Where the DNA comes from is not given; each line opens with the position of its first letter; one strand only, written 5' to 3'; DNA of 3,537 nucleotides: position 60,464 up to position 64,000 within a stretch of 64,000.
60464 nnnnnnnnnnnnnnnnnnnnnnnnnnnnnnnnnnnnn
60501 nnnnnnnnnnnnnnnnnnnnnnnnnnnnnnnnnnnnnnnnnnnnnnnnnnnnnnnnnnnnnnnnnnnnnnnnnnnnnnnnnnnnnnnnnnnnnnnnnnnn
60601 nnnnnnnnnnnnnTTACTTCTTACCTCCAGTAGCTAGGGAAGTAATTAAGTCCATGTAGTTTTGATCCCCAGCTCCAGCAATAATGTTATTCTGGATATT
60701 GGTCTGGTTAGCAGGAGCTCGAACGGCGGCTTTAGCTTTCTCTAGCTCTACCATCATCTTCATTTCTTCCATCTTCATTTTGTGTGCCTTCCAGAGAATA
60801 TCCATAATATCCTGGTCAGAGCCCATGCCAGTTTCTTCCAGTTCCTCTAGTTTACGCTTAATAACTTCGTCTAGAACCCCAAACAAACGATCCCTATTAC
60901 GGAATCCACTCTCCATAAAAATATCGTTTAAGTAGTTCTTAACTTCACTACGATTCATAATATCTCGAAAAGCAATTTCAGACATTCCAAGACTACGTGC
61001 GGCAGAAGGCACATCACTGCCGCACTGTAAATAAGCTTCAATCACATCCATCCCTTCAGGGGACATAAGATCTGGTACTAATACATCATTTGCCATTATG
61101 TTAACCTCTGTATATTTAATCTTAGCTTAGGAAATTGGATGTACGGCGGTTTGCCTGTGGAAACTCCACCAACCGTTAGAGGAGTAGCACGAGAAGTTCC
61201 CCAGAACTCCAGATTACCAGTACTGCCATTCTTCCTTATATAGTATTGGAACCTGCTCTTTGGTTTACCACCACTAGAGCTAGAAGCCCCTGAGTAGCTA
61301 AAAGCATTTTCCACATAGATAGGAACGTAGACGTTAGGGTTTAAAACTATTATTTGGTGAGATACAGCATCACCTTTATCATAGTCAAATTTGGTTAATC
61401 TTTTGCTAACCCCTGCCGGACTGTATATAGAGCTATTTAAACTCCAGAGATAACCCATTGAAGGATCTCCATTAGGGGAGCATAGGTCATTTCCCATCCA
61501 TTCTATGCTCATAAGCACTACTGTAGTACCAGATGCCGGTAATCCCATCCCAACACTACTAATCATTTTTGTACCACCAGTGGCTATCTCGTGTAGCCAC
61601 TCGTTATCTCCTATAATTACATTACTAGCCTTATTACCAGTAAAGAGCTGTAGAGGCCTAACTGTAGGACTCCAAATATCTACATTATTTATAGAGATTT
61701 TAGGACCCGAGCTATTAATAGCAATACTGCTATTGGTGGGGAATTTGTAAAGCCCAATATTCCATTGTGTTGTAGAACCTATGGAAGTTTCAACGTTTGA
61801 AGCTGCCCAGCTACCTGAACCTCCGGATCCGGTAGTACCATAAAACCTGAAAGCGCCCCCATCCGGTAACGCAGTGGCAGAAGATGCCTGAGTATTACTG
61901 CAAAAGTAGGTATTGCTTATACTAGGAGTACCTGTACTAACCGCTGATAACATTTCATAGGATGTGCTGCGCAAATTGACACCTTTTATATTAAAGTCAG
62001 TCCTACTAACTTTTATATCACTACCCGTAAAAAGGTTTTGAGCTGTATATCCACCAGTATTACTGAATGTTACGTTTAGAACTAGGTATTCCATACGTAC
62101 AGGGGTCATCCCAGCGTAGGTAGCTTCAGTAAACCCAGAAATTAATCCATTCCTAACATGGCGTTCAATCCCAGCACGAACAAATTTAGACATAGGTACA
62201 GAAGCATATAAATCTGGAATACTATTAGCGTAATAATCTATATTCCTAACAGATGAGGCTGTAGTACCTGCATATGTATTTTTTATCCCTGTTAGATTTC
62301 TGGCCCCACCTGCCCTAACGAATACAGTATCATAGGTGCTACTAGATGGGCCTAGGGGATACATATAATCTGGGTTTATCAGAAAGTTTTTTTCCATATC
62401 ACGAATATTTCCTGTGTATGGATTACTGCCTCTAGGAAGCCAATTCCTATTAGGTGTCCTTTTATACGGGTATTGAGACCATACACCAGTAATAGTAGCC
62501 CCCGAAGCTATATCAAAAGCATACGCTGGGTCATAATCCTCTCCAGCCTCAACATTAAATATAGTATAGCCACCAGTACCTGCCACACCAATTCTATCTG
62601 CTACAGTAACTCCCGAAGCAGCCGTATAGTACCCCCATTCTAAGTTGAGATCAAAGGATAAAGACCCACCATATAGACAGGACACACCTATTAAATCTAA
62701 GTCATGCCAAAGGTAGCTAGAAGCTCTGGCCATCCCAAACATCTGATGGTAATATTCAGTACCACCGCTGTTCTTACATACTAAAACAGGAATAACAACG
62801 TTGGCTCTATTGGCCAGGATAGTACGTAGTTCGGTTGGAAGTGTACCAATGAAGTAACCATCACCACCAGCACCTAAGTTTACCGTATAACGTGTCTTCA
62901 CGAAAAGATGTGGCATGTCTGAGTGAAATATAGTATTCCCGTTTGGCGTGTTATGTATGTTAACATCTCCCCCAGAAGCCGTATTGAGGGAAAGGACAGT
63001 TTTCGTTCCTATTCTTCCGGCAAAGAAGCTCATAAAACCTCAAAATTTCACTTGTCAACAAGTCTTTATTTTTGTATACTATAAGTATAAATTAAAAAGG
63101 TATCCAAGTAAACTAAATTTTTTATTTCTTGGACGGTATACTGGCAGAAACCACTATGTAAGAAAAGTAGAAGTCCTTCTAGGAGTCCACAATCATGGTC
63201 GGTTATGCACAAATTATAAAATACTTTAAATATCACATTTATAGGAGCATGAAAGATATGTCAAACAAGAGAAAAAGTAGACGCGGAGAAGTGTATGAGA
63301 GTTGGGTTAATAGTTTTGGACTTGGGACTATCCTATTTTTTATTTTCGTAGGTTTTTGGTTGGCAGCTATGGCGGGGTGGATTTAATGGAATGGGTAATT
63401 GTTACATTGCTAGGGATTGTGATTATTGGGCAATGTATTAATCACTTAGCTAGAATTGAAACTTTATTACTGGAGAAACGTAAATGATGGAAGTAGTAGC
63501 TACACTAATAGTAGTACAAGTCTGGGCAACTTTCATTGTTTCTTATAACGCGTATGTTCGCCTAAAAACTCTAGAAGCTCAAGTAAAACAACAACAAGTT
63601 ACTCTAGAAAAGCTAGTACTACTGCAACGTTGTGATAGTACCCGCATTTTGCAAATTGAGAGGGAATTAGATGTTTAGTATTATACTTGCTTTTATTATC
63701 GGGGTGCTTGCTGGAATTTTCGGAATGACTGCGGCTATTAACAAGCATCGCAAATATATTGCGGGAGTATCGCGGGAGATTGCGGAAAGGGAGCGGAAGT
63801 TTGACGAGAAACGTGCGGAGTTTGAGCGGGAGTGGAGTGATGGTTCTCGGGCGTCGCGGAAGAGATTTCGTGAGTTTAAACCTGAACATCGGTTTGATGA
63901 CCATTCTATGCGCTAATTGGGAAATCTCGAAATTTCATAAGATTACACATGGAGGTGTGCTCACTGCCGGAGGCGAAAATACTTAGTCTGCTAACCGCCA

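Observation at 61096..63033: Receptor-binding protein candidate likely diverged from the FhuA-binding T5 protein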

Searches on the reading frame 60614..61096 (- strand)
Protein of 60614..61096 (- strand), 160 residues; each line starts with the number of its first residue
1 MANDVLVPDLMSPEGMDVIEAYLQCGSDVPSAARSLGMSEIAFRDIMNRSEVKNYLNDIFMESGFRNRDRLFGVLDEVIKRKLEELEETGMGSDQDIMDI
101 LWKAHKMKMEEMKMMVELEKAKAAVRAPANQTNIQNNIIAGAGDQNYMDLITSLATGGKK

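Call 4: search_protein_families(library=pfam, proteins=[window:60614-61096:-], max_evalue=0.01)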
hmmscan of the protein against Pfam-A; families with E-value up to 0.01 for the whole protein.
window:60614-61096:- (160 aa): 0 families

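Call 97: list_cluster_members(proteins=[window:60614-61096:-, window:59298-60614:-, window:57125-58342:-, window:56391-57128:-, window:63671-63916:+, window:63484-63678:+, window:63258-63386:+])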
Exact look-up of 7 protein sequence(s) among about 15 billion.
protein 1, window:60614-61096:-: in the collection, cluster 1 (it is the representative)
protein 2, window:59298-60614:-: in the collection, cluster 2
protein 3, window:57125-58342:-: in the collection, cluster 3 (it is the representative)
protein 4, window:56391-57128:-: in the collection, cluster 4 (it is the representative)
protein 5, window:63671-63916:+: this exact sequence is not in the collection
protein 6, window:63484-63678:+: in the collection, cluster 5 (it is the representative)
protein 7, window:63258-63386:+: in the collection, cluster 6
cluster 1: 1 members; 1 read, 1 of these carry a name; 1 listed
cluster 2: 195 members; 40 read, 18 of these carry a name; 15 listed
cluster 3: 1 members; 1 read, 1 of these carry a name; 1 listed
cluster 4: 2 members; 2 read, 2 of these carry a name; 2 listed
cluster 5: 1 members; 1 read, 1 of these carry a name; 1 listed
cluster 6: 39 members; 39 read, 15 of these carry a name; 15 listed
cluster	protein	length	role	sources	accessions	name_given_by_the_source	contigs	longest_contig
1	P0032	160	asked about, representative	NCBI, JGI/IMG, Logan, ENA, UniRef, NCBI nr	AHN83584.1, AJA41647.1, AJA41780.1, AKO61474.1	putative terminase, small subunit [Escherichia phage SP15] | Uncharacterized protein n=30 Tax=Caudoviricetes TaxID=2731619 RepID=A0A291NKL7_9CAUD | terminase small subunit [Escherichia phage vB_EcoS_FFH_1]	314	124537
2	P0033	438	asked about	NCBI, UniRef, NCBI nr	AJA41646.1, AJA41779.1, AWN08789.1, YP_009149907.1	terminase large subunit [Escherichia phage DT57C] | Terminase large subunit n=3 Tax=Tequintavirus TaxID=187218 RepID=A0A0A7RV39_9CAUD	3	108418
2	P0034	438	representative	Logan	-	-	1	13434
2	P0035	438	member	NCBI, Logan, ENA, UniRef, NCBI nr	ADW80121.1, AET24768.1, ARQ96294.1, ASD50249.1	terminase large subunit [Shigella phage SSP1] | Terminase large subunit n=17 Tax=Tequintavirus TaxID=187218 RepID=A0A9E6IAG7_9CAUD | terminase large subunit [Salmonella phage Spc35]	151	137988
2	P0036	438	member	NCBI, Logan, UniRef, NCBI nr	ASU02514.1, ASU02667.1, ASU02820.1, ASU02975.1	terminase large subunit [Salmonella phage S133] | Terminase, large subunit n=17 Tax=Viruses TaxID=10239 RepID=A0A2Z5HNX7_9CAUD | terminase large subunit [Escherichia phage saus132]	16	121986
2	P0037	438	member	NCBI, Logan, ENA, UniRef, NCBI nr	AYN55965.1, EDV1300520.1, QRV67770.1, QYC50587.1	terminase large subunit [Phage vB_SabS_Sds2] | Terminase, large subunit n=4 Tax=Epseptimavirus TaxID=2732017 RepID=A0A3G2KAE4_9CAUD | terminase large subunit [Salmonella phage STG2]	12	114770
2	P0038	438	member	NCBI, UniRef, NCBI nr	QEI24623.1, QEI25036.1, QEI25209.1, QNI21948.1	terminase large subunit [Salmonella phage SE20] | Terminase, large subunit n=5 Tax=Epseptimavirus TaxID=2732017 RepID=A0A7G8AP96_9CAUD | terminase large subunit [Salmonella phage SE24]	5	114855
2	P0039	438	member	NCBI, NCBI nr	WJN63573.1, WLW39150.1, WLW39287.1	terminase large subunit [Escherichia phage SUT_E520] | terminase large subunit [Escherichia phage SUT_E1520]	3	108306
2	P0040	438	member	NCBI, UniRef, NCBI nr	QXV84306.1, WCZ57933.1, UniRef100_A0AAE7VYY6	terminase large subunit [Salmonella phage Kenya-K38] | Terminase large subunit n=1 Tax=Escherichia phage SelmaRatti TaxID=2852006 ... | terminase large subunit [Escherichia phage SelmaRatti]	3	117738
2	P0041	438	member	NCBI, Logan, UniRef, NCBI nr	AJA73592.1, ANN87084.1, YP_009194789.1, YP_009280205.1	terminase large subunit [Shigella phage SHSML-45] | Terminase, large subunit n=2 Tax=Tequintavirus TaxID=187218 RepID=A0A193H1E7_9CAUD | terminase large subunit [Salmonella phage Shivani]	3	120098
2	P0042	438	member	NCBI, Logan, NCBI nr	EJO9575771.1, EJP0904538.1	terminase family protein [Salmonella enterica]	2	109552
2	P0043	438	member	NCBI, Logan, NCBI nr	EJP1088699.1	terminase family protein [Salmonella enterica]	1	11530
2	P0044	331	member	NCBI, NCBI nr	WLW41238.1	hypothetical protein LPEKDOOE_00153 [Salmonella phage KKP 3953]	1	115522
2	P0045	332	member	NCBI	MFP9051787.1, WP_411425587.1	terminase large subunit domain-containing protein, partial [Enterococcus faecalis]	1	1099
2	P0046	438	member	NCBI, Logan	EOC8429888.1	terminase family protein [Escherichia coli]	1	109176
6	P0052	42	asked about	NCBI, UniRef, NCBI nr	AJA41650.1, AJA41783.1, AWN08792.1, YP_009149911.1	hypothetical protein DT57C_000130 [Escherichia phage DT57C] | Uncharacterized protein n=3 Tax=Tequintavirus TaxID=187218 RepID=A0A0A7RZQ6_9CAUD | hypothetical protein ACQ32_gp053 [Escherichia phage DT57C]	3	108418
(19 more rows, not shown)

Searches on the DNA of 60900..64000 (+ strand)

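Call 7: search_dna_similar(query=window:60900-64000:+, collection=phages, mode=distant, max_rows=25)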
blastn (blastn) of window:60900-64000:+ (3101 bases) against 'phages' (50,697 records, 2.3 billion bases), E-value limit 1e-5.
Records with a match: 530; places in all: 980; records where one place covers at least 80% of the query: 0.
Best place of each record, by identity: >=99% 1; 95-99% 7; 90-95% 23; 80-90% 194; 60-80% 305.
By first word of the organism name: Salmonella 273; Escherichia 132; Klebsiella 81; Phage 12; Bacteriophage 11; Shigella 4; Citrobacter 3; Listeria 3; Campylobacter 2; Yersinia 2; and 6 more.
By host as written in the record: - 65; Escherichia coli 42; Salmonella enterica subsp. enterica serovar Enteritidis PT1 39; Klebsiella pneumoniae 26; Salmonella sp. 24; Salmonella enterica 23; Salmonella enterica subsp. enterica serovar Enteritidis 21; Salmonella enterica subsp. enterica 19; and 116 more.
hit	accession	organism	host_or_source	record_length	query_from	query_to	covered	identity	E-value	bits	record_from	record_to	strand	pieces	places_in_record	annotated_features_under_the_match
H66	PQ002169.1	Salmonella phage vB_Sen_SG_WM_RUS_R2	Salmonella enterica subsp. enterica ...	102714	1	2968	59%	77.9%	0e+0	1457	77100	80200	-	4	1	receptor binding tail protein | hypothetical protein (x5) | membrane protein | terminase small subunit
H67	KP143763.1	Salmonella phage Shivani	Salmonella enterica subsp. enterica ...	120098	1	2968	57%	78.1%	0e+0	1432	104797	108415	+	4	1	receptor binding protein | HNH homing endonuclease | hypothetical protein (x6) | ribosome_binding_site (x9)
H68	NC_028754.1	Salmonella phage Shivani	Salmonella enterica subsp. enterica ...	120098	1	2968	57%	78.1%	0e+0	1432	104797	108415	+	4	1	receptor binding tail protein | HNH homing endonuclease | hypothetical protein (x4) | terminase small subunit | membrane protein | and 1 other names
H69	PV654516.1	Salmonella phage vB_SLGBLB0002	Salmonella enterica subsp. enterica ...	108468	1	2968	57%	77.1%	0e+0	1350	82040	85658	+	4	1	hypothetical protein (x8)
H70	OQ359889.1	Salmonella phage vB_SenS_UTK0009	Salmonella enterica subsp. enterica ...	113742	1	3064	55%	72.9%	2e-79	934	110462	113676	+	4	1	hypothetical protein (x6)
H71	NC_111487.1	Salmonella phage vB_SenS_UTK0009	Salmonella enterica subsp. enterica ...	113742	1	3064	55%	72.9%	2e-79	934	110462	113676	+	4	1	hypothetical protein (x6)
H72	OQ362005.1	Salmonella phage GSW6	Salmonella enterica subsp. enterica ...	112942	1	2963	53%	73.7%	3e-70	956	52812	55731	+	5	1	receptor binding tail protein | hypothetical protein | terminase small subunit | membrane protein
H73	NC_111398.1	Salmonella phage GSW6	Salmonella enterica subsp. enterica ...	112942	1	2963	53%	73.7%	3e-70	956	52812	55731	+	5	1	receptor binding tail protein | hypothetical protein | terminase small subunit | membrane protein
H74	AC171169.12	Escherichia phage H8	-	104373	1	3052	53%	72.9%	2e-66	931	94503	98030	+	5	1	record has no annotation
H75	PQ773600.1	Corynebacterium phage CPphiVTCCBPA_418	Corynebacterium pseudotuberculosis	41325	1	2968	41%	76.5%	4e-81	939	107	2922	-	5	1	receptor binding tail protein | receptor blocking protein | hypothetical protein | terminase small subunit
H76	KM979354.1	Escherichia phage DT57C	Escherichia coli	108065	2182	3101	30%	96.4%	0e+0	1523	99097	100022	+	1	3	putative membrane protein (x2) | hypothetical protein (x2) | llp: receptor-blocking protein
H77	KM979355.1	Escherichia phage DT571/2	Escherichia coli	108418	2182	3101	30%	96.4%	0e+0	1523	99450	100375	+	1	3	putative membrane protein (x2) | hypothetical protein (x2) | terminal repeat region | llp: receptor-blocking protein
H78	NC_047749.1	Escherichia phage DT571/2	Escherichia coli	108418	2182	3101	30%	96.4%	0e+0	1523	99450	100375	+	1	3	membrane protein | hypothetical protein (x3) | terminal repeat region | llp: Cor superinfection exclusion protein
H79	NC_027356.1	Escherichia phage DT57C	Escherichia coli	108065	2182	3101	30%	96.4%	0e+0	1523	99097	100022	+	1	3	membrane protein | hypothetical protein (x3) | llp: Cor superinfection exclusion protein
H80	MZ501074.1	Escherichia phage HildyBeyeler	Escherichia coli K-12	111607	2012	3057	32%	87.4%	0e+0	1275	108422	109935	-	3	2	superinfection exclusion protein | hypothetical protein (x5) | receptor-binding tail tip protein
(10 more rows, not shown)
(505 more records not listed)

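Call 9: get_annotated_region(hit=H75, flank=4000)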
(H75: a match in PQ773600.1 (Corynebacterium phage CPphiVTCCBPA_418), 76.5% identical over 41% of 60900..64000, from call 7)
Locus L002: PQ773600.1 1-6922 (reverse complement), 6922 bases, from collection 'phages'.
description: Corynebacterium phage CPphiVTCCBPA_418, complete genome.
organism: Corynebacterium phage CPphiVTCCBPA_418 (NCBI taxid 3388351)
taxonomy: Viruses
host: Corynebacterium pseudotuberculosis; source: sewage sludge from cow shelter; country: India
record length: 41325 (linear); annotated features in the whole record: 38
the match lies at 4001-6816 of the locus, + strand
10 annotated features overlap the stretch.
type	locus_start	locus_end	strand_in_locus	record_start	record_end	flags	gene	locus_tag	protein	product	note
CDS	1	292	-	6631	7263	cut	-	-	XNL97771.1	prohead protease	210 AA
CDS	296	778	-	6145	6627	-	-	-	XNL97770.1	tail fiber protein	160 AA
CDS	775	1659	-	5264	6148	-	-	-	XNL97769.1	portal (connector) protein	294 AA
CDS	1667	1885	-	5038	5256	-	-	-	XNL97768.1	portal protein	72 AA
CDS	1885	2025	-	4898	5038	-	-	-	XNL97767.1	hypothetical protein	46 AA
CDS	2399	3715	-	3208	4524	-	-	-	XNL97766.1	terminase large subunit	438 AA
CDS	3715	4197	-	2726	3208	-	-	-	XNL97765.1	terminase small subunit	160 AA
CDS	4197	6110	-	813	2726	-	-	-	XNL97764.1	receptor binding tail protein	637 A.A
CDS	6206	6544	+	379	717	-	-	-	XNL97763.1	receptor blocking protein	112 AA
CDS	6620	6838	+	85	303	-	-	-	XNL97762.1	hypothetical protein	72 AA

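Call 10: get_annotated_region(hit=H67, flank=2000)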
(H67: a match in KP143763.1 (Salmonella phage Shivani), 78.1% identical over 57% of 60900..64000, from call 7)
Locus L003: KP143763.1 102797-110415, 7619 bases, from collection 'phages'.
description: Salmonella phage Shivani, complete genome.
organism: Salmonella phage Shivani (NCBI taxid 1572715)
taxonomy: Viruses; Duplodnaviria; Heunggongvirae; Uroviricota; Caudoviricetes; Demerecviridae; Markadamsvirinae; Tequintavirus; Tequintavirus shivani
host: Salmonella enterica subsp. enterica serovar Typhimurium; source: -; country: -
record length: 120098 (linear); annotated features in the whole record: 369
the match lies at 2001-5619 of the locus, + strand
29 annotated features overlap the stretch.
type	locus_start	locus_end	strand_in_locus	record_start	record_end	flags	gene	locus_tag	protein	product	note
CDS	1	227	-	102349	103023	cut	-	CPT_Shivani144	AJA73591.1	hypothetical protein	-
regulatory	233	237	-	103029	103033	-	-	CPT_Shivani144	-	ribosome_binding_site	-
regulatory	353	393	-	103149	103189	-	-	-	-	terminator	-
CDS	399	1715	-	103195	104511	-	-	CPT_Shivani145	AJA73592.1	terminase large subunit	-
CDS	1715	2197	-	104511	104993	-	-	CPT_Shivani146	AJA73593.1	hypothetical protein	-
regulatory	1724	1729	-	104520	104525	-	-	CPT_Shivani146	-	ribosome_binding_site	-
CDS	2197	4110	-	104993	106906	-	-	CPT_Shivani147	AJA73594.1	receptor binding protein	-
regulatory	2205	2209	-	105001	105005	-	-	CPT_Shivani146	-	ribosome_binding_site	-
regulatory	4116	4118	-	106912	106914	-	-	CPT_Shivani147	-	ribosome_binding_site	-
regulatory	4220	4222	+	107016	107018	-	-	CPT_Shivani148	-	ribosome_binding_site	-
CDS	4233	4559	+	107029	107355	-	-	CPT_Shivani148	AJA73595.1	hypothetical protein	-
regulatory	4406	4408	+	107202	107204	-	-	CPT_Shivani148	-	ribosome_binding_site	-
CDS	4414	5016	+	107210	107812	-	-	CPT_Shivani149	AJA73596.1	HNH homing endonuclease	AP2/ERF domain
regulatory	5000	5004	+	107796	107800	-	-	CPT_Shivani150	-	ribosome_binding_site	-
CDS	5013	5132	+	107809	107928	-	-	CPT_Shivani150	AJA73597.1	hypothetical protein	-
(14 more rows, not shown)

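Call 26: get_annotated_region(hit=H74, flank=1500)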
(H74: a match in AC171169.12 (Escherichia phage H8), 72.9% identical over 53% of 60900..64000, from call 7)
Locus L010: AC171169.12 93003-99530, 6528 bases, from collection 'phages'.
description: Escherichia phage H8 clone h8_phage, WORKING DRAFT SEQUENCE.
organism: Escherichia phage H8 (NCBI taxid 2886919)
taxonomy: Viruses; Duplodnaviria; Heunggongvirae; Uroviricota; Caudoviricetes; Demerecviridae; Markadamsvirinae; Tequintavirus; Tequintavirus H8
host: -; source: -; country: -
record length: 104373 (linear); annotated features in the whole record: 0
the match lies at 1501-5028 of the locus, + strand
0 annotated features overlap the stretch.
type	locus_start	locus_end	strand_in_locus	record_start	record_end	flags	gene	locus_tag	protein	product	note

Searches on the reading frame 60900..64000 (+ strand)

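Call 20: search_protein_families(library=phrogs, proteins=[L003:4233-4559:+], max_evalue=0.001)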
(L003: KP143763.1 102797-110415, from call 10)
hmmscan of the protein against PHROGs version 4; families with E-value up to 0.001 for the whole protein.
L003:4233-4559:+ (108 aa): 1 family
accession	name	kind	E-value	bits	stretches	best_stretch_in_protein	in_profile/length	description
phrog_16810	-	unknown function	3.3e-48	163.3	1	1-93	1-93/104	-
